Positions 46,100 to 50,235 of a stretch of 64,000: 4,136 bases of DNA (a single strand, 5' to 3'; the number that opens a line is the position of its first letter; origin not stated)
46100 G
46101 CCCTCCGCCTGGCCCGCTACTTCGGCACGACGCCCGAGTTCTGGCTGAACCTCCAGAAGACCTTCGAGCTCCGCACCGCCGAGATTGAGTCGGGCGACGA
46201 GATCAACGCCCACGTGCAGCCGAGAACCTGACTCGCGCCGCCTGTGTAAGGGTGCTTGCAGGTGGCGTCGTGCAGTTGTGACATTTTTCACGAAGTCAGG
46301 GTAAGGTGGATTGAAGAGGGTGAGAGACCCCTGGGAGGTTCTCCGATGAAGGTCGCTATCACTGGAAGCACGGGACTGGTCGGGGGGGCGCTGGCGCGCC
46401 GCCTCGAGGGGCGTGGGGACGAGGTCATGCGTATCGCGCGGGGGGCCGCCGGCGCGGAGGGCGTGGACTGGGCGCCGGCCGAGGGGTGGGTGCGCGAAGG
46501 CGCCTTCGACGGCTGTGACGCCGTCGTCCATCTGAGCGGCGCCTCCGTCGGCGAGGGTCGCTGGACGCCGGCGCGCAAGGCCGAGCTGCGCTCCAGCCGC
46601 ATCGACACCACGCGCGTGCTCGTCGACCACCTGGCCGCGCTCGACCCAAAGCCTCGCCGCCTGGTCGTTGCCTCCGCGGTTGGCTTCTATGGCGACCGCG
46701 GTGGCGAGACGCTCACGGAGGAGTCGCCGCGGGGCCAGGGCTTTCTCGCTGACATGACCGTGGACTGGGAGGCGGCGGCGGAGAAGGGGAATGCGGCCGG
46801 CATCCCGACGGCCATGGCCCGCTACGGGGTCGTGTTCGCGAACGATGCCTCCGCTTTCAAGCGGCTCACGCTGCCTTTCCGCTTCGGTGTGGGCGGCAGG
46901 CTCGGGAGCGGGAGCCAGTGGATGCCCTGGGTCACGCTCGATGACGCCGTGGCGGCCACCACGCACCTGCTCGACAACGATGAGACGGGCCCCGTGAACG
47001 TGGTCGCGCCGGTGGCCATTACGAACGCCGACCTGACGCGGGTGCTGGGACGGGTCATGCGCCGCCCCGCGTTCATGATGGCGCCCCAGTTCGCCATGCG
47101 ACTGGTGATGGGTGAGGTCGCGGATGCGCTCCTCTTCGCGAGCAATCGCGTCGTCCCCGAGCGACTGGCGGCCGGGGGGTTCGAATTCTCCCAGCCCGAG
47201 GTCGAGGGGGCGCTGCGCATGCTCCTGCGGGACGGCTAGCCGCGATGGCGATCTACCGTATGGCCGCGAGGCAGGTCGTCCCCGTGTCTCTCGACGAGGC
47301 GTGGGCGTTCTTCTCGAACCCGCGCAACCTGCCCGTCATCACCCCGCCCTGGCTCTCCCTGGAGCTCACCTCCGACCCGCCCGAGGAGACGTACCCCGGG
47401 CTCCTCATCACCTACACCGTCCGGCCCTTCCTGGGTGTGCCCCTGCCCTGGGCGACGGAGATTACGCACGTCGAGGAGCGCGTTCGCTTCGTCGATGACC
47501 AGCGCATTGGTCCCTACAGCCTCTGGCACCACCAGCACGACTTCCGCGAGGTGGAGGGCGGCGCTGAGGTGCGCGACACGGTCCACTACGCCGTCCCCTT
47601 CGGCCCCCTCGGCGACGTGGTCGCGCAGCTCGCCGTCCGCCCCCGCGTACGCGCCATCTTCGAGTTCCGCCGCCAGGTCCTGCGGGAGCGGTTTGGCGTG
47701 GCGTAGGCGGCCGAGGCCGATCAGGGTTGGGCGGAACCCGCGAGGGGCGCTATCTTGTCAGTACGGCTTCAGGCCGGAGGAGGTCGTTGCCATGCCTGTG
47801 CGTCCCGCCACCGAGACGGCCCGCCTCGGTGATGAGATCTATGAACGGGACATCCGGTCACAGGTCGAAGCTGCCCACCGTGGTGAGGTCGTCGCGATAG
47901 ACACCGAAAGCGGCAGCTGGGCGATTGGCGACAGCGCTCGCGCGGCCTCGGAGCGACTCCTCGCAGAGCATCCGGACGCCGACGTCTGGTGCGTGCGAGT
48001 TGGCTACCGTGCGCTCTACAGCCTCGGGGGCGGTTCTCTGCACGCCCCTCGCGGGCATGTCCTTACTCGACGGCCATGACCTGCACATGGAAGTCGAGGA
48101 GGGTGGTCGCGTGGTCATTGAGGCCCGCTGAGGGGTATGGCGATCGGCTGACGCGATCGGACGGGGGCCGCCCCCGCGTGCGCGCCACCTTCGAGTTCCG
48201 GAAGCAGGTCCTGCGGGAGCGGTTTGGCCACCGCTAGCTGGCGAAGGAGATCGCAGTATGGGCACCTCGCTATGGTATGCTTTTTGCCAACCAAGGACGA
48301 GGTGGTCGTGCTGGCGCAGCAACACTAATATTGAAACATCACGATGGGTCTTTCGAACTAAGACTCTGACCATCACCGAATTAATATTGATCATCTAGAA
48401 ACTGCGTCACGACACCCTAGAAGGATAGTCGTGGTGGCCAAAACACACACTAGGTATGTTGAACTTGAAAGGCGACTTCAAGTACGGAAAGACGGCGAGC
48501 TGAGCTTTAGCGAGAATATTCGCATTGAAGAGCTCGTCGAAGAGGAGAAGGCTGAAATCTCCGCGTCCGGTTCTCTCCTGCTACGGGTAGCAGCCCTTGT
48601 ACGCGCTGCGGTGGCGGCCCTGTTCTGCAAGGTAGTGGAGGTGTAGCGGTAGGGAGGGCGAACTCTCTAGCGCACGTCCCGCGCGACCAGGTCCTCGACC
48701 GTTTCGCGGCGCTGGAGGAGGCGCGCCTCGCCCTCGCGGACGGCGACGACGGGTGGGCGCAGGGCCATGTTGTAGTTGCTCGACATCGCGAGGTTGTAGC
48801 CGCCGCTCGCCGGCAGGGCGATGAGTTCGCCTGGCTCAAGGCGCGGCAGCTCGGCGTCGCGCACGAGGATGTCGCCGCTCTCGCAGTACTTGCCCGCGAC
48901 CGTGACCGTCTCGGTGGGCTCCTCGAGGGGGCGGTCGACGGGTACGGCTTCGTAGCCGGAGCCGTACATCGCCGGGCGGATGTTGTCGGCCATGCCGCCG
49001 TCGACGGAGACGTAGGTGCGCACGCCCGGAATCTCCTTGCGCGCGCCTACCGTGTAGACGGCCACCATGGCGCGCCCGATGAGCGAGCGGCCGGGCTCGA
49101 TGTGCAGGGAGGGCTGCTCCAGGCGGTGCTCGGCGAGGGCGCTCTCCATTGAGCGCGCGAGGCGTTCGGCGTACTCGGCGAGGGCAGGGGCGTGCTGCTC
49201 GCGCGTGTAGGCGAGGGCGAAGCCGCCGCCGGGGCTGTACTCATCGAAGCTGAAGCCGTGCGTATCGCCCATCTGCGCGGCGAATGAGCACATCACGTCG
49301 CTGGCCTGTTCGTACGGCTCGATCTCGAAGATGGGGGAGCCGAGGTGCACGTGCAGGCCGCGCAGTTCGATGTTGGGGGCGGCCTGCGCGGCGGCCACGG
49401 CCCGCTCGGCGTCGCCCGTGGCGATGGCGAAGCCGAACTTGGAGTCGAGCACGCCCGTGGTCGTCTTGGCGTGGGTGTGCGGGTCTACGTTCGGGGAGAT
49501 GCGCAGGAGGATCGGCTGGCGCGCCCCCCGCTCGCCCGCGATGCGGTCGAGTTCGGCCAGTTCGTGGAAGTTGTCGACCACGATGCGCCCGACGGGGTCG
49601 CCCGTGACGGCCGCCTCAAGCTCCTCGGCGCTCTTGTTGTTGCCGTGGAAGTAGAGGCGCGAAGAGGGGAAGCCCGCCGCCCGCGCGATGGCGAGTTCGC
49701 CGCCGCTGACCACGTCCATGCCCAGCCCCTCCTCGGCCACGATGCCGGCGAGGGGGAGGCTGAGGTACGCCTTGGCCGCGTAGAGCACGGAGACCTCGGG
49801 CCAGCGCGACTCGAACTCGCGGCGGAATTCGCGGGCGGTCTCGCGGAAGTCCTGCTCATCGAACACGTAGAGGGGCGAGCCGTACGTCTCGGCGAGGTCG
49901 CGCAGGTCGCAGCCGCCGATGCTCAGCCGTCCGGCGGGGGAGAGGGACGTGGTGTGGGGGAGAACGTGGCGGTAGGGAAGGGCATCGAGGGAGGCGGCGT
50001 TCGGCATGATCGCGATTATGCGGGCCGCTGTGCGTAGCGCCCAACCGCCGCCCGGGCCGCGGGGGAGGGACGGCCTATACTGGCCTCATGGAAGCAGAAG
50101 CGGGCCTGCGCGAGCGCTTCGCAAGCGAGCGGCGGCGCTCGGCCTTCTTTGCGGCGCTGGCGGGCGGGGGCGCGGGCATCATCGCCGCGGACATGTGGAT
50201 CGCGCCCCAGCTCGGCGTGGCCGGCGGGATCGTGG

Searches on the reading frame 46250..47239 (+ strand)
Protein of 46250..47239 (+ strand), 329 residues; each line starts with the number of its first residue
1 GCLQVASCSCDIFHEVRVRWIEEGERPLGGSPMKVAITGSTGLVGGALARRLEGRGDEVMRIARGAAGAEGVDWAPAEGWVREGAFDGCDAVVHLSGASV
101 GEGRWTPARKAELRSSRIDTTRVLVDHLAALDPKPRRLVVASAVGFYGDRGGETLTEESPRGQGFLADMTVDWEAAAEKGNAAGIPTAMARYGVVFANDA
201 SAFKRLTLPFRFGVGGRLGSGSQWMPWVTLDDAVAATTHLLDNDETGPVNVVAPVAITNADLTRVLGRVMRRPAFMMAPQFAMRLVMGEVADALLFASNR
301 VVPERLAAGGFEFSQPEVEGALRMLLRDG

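Call 38: search_protein_families(library=pfam, proteins=[window:46250-47239:+], max_evalue=1)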
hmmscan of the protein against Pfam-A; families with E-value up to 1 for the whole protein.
window:46250-47239:+ (329 aa): 5 families
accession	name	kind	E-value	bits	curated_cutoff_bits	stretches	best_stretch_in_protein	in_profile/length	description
PF01370.27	Epimerase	-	1.2e-17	64.6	20.9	1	35-248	1-232/240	NAD dependent epimerase/dehydratase family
PF08338.16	DUF1731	-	6.4e-15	55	27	1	278-323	1-45/47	Domain of unknown function (DUF1731)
PF04321.23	RmlD_sub_bind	-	0.14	11.7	27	1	33-65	1-33/287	RmlD substrate binding domain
PF16363.11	GDP_Man_Dehyd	-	0.16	11.8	27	0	37-66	2-31/332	GDP-mannose 4,6 dehydratase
PF01118.30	Semialdhyde_dh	-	0.26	12.1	26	1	34-56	1-22/121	Semialdehyde dehydrogenase, NAD binding domain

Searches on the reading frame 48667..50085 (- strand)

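Call 16: search_protein_families(library=pfam, proteins=[window:48667-50085:-], max_evalue=0.01)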
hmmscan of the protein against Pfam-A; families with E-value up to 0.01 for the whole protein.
window:48667-50085:- (472 aa): 3 families
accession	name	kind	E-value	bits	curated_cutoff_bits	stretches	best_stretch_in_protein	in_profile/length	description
PF02784.22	Orn_Arg_deC_N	-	8.1e-50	169.9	23.4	1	81-336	5-246/247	Pyridoxal-dependent decarboxylase, pyridoxal binding domain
PF00278.28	Orn_DAP_Arg_deC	-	2.8e-19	69.6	23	1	167-428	5-95/95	Pyridoxal-dependent decarboxylase, C-terminal sheet domain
PF01168.26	Ala_racemase_N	-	0.003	17.7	24.1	1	129-250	57-158/220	Alanine racemase, N-terminal domain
